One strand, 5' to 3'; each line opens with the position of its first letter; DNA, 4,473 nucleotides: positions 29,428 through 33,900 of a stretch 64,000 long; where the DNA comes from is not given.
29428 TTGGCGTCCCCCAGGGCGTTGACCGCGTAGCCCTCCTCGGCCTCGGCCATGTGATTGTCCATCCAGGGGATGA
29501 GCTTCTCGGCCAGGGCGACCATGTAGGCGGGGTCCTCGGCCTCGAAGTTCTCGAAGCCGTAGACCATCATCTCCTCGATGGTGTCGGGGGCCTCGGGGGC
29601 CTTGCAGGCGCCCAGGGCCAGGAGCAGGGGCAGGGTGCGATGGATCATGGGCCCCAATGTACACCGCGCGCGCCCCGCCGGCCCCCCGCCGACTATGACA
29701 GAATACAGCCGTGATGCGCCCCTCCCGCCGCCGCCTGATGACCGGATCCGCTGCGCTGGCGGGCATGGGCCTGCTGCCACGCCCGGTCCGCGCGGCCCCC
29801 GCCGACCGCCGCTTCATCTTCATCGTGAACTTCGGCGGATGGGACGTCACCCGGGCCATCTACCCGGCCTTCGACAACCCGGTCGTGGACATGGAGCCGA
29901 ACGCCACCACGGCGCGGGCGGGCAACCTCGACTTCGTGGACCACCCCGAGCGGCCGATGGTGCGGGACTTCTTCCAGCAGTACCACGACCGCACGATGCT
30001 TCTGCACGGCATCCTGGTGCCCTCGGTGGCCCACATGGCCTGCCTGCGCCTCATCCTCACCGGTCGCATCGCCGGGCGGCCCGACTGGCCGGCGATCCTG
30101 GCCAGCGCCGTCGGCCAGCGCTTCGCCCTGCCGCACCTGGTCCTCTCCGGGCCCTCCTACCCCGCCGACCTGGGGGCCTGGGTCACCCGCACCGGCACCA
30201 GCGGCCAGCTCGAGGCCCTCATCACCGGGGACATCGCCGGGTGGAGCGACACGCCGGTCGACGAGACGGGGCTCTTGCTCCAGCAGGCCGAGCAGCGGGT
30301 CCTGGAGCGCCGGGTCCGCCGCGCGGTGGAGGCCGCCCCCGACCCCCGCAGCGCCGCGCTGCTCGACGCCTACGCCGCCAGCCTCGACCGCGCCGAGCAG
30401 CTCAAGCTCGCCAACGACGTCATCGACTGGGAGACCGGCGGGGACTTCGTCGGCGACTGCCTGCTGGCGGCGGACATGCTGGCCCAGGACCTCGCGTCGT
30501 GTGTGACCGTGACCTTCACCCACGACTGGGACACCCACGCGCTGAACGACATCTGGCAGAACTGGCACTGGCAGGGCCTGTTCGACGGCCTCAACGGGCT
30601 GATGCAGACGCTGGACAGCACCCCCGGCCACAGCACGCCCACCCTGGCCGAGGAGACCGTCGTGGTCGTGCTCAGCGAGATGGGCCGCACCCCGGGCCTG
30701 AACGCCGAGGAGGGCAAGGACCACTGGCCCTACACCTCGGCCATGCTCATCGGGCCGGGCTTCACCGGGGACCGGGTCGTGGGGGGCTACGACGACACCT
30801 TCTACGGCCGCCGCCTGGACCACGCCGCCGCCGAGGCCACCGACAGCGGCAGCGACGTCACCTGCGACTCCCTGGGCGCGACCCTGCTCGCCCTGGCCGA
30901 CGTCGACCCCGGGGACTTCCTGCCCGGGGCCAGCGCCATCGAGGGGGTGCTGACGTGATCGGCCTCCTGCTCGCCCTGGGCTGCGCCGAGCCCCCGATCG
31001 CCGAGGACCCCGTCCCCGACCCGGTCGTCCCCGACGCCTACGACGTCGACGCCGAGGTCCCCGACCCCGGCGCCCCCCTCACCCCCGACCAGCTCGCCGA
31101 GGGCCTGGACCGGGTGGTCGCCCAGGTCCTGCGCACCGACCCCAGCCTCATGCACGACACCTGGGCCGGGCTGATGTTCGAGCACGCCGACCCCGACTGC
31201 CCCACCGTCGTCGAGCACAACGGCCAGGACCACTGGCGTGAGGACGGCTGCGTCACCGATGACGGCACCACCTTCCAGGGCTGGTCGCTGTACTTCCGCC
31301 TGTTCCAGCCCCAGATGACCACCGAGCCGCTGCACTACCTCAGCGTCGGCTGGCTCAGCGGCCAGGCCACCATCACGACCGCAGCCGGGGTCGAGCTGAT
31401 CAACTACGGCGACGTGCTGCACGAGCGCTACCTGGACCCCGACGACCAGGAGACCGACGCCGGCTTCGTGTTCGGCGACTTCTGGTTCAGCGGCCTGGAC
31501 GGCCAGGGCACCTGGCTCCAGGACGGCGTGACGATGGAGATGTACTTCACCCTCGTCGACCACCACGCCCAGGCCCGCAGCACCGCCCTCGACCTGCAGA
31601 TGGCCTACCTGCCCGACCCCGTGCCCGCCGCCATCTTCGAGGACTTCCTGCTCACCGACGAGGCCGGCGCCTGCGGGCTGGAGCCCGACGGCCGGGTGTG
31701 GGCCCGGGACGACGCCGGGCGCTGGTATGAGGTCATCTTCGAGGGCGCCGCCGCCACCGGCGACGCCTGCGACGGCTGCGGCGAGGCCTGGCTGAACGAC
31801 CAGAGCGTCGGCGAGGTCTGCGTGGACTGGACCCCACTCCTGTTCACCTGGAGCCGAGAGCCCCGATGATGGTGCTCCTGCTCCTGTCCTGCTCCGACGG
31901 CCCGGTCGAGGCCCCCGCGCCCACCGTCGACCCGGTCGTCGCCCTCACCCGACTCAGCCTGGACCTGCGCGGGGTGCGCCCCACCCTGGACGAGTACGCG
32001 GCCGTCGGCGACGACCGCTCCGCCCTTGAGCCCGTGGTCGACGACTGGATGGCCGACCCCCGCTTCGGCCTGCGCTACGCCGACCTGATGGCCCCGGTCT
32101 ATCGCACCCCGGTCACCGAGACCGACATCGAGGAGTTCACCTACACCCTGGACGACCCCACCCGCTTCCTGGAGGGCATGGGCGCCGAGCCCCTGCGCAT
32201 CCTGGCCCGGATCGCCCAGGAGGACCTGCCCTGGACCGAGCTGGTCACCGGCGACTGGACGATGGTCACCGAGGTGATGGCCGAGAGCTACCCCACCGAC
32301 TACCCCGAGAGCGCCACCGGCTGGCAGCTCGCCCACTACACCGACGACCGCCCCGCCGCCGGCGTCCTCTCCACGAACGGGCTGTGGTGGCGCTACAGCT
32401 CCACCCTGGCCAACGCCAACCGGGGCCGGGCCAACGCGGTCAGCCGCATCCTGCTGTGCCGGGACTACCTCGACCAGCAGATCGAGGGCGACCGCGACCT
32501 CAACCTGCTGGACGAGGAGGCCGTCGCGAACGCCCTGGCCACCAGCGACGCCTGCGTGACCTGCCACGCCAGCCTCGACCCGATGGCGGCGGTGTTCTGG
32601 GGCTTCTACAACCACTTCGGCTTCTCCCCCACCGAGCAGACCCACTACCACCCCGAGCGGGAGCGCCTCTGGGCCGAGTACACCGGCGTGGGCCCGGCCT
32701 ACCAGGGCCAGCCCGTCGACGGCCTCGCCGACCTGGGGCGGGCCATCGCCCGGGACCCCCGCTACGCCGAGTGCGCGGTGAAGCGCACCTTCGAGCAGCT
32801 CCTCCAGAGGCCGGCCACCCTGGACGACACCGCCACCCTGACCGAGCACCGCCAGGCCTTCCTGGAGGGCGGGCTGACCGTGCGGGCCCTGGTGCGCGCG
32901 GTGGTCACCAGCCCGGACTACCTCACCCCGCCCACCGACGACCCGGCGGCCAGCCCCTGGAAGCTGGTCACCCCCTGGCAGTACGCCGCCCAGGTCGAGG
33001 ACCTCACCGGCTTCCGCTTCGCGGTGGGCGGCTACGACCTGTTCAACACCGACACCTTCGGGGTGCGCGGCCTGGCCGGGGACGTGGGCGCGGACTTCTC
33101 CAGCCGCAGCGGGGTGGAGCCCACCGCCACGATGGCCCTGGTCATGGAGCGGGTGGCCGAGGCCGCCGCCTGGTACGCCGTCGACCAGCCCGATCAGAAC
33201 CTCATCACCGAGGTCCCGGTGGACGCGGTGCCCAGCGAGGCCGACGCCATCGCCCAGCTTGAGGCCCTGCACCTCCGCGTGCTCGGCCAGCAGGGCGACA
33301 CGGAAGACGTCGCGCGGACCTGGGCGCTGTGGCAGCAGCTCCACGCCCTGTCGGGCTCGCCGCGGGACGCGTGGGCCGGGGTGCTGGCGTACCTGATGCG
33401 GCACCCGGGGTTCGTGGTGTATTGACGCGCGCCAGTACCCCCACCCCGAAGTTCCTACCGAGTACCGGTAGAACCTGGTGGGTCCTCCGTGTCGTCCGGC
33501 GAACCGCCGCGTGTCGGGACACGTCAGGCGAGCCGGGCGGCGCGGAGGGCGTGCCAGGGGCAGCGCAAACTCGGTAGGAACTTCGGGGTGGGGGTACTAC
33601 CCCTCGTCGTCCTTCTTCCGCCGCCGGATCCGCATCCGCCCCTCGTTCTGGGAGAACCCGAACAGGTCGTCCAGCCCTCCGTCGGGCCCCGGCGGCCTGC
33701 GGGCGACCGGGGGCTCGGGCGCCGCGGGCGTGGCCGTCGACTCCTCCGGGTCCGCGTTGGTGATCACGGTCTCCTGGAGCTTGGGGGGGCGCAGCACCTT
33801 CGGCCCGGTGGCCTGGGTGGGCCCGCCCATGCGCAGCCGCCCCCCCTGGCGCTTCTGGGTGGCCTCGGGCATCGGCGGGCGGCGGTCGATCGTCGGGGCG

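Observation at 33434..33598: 30-bp perfect inverted repeat pair with an FRT-like core flanking 105 bp in a convergent intergenic region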

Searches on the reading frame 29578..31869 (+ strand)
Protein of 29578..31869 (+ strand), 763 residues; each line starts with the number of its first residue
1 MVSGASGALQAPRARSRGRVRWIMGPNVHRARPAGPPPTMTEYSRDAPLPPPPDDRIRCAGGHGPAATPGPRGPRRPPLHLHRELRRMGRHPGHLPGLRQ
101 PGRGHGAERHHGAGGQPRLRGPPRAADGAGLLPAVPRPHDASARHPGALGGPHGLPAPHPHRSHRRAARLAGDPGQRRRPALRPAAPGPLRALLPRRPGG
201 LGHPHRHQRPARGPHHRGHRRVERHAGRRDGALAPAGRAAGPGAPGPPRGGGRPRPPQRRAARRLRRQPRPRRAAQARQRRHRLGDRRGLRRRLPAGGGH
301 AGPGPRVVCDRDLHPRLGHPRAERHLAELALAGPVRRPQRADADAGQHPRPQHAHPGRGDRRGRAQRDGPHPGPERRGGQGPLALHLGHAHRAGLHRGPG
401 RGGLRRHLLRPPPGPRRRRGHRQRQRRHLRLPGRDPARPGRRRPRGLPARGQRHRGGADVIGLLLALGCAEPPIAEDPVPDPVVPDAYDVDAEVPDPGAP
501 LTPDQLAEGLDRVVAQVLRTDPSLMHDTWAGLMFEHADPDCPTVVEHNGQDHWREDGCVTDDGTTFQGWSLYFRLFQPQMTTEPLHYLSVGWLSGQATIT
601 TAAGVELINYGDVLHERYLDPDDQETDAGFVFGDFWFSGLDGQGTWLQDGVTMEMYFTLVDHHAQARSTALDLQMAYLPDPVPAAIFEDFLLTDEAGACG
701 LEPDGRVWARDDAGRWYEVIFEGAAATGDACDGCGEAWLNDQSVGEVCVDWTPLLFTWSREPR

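Call 13: search_protein_families(library=pfam, proteins=[window:29578-31869:+])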
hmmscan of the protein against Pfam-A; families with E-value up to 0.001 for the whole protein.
window:29578-31869:+ (763 aa): 0 families

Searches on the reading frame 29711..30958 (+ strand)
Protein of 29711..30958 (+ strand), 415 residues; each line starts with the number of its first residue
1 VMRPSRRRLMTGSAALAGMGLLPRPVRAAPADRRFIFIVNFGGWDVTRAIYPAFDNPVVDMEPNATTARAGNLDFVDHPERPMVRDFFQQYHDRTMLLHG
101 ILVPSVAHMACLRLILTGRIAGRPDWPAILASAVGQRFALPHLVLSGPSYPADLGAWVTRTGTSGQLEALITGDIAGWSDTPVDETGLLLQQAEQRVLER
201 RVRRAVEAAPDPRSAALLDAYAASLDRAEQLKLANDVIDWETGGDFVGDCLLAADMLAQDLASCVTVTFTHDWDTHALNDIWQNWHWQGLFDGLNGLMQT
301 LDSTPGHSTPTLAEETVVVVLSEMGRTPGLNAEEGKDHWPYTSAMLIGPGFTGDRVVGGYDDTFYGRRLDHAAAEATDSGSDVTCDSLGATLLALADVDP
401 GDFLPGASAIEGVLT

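Call 68: search_protein_families(library=pfam, proteins=[window:29711-30958:+], max_evalue=0.001)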
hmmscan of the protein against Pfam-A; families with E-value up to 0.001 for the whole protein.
window:29711-30958:+ (415 aa): 1 family
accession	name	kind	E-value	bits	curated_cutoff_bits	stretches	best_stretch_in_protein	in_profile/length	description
PF07394.17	DUF1501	-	1.7e-18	67.4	27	1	189-366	191-342/390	Protein of unknown function (DUF1501)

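Call 76: find_encoding_contigs(protein=window:29711-30958:+, flank=5000, max_places=6)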
Protein window:29711-30958:+ (415 aa): no gene with exactly this product is on record in the collection.

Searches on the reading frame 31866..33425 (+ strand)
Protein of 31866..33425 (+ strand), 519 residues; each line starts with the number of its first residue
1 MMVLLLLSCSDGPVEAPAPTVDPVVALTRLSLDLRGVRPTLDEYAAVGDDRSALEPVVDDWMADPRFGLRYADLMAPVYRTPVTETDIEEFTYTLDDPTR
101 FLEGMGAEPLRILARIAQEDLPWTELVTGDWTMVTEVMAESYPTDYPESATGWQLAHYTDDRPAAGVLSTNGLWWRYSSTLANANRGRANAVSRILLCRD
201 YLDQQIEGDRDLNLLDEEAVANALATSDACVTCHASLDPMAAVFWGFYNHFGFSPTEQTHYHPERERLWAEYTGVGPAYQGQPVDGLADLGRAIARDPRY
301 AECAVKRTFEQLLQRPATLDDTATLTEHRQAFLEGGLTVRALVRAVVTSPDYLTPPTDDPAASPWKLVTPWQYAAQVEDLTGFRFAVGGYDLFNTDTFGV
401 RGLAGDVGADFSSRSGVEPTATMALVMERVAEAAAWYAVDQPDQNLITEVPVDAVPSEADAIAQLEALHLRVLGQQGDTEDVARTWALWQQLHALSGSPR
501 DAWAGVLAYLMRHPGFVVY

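Call 13: search_protein_families(library=pfam, proteins=[window:31866-33425:+])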
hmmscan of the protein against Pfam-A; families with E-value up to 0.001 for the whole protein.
window:31866-33425:+ (519 aa): 2 families
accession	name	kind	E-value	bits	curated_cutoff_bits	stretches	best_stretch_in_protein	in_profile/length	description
PF07624.16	PSD2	-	3.5e-09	36.7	25.8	1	281-350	2-72/74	Protein of unknown function (DUF1585)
PF07583.16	PSCyt2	-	1.3e-07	32.2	29.8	1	16-84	16-86/209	Protein of unknown function (DUF1549)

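Call 14: find_encoding_contigs(protein=window:31866-33425:+, flank=10000, max_places=10)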
Protein window:31866-33425:+ (519 aa): no gene with exactly this product is on record in the collection.

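Call 21: find_related_loci(query=window:31866-33425:+, collection=genome_contigs, flank=6000)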
Query window:31866-33425:+ (519 aa) in genome_contigs; peptide patterns used: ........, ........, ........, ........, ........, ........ (x = any residue, [..] = any of these).
25 stretches matched a pattern; 8 encode a relative of the query (tblastn E <= 1e-3); 8 distinct loci.
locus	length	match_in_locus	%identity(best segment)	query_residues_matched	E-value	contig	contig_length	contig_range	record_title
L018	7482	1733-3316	56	1-519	0e+0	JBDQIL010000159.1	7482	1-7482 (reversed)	MAG: Myxococcota bacterium isolate SFB_27D_18OOND_coas_9 k141_3549909_length_7482_cov_214.0000, whole genome shotgun seq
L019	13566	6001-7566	55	1-519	3e-171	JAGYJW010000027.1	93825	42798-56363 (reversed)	MAG: Deltaproteobacteria bacterium isolate M30B51 27, whole genome shotgun sequence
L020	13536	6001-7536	49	24-519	2e-145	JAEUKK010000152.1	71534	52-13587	MAG: Deltaproteobacteria bacterium isolate new MAG-93 k141_1025282, whole genome shotgun sequence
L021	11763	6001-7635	48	1-519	2e-144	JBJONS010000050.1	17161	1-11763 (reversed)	MAG: Pseudomonadota bacterium isolate umpqua_2019_sw_WHONDRS-S19S_0079_B_bin.20 scaffold_1308349, whole genome shotgun s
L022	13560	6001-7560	49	3-519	3e-153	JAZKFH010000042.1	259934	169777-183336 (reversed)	MAG: Myxococcota bacterium isolate DC_HB_02_SPN181219-bin069 DCHB02SPN_B069_0_000000000042, whole genome shotgun sequenc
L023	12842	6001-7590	46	1-519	1e-139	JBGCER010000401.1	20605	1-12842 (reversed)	MAG: Myxococcota bacterium isolate SGMAG-42 contig400, whole genome shotgun sequence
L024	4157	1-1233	52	122-519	4e-118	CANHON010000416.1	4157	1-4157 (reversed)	MAG: Deltaproteobacteria bacterium isolate RE-23may17-226 genome assembly, contig: RE-23may17-C164736, whole genome shot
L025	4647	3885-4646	64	24-277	3e-105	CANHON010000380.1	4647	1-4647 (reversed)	MAG: Deltaproteobacteria bacterium isolate RE-23may17-226 genome assembly, contig: RE-23may17-C134465, whole genome shot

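Call 24: find_homologous_proteins(query=window:31866-33425:+, max_evalue=1e-20)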
Query window:31866-33425:+ (519 aa): 944 proteins with E <= 1e-20 among 8000 candidates; the best 120 are listed.
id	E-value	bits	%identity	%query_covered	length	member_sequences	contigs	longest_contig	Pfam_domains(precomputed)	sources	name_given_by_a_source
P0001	3.6e-182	625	56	100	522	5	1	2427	PF07624.17,PF07583.17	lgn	-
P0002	1.7e-177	609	56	100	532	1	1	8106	PF07583.17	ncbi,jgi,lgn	jgi:hypothetical protein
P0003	6.1e-177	607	56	100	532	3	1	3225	PF07583.17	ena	-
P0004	5.1e-175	601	55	100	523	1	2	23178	-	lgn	-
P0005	1.5e-174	600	54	100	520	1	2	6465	PF07624.17,PF07583.17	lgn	-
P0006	6.3e-174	598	55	98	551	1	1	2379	PF07624.17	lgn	-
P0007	1.1e-172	593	55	100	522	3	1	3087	PF07624.17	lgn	-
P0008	1.3e-167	577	52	100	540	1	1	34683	PF07631.17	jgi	jgi:hypothetical protein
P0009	6.1e-165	568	54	97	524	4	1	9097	-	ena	-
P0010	2.0e-164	566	52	100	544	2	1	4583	PF07624.17,PF07583.17,PF07631.17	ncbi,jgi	jgi:hypothetical protein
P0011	1.6e-158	547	50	100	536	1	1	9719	PF07624.17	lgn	-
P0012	3.7e-158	546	50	99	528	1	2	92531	-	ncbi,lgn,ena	-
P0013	1.4e-157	544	50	99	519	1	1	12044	PF07631.17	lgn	-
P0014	2.4e-156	540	51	100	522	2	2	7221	PF07583.17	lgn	-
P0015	6.9e-155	535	52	96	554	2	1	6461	PF07631.17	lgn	-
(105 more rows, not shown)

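Call 70: search_protein_families(library=ncbifam, proteins=[window:31866-33425:+], max_evalue=0.001)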
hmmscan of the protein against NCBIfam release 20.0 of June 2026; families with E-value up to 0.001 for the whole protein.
window:31866-33425:+ (519 aa): 0 families

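Call 75: find_encoding_contigs(protein=window:31869-33425:+, flank=3000, max_places=6)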
Protein window:31869-33425:+ (518 aa): no gene with exactly this product is on record in the collection.

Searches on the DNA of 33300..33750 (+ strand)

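Call 26: search_rna_families(source=window, start=33300, end=33750, threshold=evalue, max_evalue=10, show_alignments=3)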
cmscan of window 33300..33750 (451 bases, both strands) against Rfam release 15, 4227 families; matches with E-value up to 10: 3.
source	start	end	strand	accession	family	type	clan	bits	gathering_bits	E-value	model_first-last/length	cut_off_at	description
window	33373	33447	+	RF03307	mir-1825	Gene; miRNA;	-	20.2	70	0.15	1-52/52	no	mir-1825 microRNA precursor family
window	33483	33549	+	RF00926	MIR1151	Gene; miRNA;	-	17.6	90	5.4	1-110/110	no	MIR1151 microRNA precursor family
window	33671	33700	-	RF03074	Rhodo-rpoB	Cis-reg;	-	15.7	33.6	4.1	64-93/93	no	Rhodo-rpoB RNA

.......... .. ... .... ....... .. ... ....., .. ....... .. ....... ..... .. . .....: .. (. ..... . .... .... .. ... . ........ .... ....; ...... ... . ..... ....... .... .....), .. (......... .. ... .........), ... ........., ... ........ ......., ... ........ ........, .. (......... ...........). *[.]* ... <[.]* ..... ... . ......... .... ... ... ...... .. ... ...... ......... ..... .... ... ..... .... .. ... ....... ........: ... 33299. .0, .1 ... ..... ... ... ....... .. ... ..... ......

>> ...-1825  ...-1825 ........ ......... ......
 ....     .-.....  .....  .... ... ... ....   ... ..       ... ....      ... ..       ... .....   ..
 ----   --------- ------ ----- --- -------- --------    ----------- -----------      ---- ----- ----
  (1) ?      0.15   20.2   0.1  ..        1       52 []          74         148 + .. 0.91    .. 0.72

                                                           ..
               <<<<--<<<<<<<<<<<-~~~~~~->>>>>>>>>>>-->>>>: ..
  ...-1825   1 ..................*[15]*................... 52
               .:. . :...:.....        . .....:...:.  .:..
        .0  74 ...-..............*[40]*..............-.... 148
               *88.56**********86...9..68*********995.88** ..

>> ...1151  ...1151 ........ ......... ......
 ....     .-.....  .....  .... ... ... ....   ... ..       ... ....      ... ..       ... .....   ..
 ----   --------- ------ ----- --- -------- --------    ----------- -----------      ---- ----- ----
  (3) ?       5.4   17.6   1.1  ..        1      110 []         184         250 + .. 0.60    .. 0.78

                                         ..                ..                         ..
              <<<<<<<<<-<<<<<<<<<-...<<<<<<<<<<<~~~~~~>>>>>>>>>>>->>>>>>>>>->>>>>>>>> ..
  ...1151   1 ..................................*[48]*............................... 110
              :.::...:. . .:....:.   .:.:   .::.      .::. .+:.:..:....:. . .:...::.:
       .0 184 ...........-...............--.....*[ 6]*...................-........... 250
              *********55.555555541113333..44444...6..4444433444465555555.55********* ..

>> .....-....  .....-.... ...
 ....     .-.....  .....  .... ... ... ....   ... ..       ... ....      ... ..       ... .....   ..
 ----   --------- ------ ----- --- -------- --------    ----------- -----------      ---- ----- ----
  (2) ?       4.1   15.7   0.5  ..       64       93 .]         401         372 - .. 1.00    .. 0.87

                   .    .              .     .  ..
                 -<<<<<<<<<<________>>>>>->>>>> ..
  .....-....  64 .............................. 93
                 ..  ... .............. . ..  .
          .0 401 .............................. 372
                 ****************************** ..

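Call 39: search_dna_similar(query=window:33424-33608:+, collection=plasmids, mode=distant, max_evalue=1, max_rows=15)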
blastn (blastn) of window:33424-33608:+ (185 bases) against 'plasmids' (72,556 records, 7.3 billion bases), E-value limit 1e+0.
Records with a match: 6; places in all: 7; records where one place covers at least 80% of the query: 0.
Best place of each record, by identity: 90-95% 5; 80-90% 1.
By first word of the organism name: Novosphingobium 3; Nonomuraea 1; Caballeronia 1; Sinorhizobium 1.
By predicted mobility (MOB-suite, as given by PLSDB): non-mobilizable 6.
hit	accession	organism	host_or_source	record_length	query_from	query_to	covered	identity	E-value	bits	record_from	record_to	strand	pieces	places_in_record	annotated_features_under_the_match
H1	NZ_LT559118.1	Nonomuraea gerenzanensis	-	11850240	104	141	21%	84.6%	5e-1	41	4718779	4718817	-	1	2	none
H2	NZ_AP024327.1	Caballeronia sp. NK8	-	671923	101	132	17%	90.6%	4e-2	46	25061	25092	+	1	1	ABC transporter permease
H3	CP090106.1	Sinorhizobium meliloti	Medicago,Cell culture,Plant nodule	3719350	112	138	15%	92.6%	5e-1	41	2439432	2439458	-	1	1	murC: UDP-N-acetylmuramate--L-alanine ligase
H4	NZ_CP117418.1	Novosphingobium humi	Single cell,Soil from military shooting ...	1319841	105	131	15%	92.6%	5e-1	41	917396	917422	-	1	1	none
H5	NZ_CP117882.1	Novosphingobium sp. KACC 22771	Single cell,soil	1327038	105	131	15%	92.6%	5e-1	41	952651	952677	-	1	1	none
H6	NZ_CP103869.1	Novosphingobium humi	pure culture,soil biofilm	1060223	105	131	15%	92.6%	5e-1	41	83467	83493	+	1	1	none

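Call 40: search_dna_similar(query=window:33424-33608:+, collection=phages, mode=distant, max_evalue=1, max_rows=15)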
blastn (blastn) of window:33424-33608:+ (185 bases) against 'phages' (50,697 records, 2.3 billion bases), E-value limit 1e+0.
Records with a match: 1; places in all: 1; records where one place covers at least 80% of the query: 0.
Best place of each record, by identity: 90-95% 1.
By first word of the organism name: Mycobacterium 1.
By host as written in the record: Mycobacterium smegmatis mc#155 1.
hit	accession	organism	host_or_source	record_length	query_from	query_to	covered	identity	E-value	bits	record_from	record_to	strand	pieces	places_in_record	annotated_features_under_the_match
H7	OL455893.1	Mycobacterium phage PenguinLover67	Mycobacterium smegmatis mc#155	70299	106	131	14%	92.3%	6e-1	39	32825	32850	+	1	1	32: minor tail protein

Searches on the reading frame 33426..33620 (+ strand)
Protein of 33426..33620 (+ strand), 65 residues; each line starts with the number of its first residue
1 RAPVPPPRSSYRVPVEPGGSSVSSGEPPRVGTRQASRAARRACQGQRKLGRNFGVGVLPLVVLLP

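Call 69: search_protein_representatives(protein=window:33426-33620:+)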
Query: 65 residues. Proteins with E-value up to 0.001 (for the whole library): 0; up to 1e-10: 0; up to 1e-30: 0. The best 0 are listed.
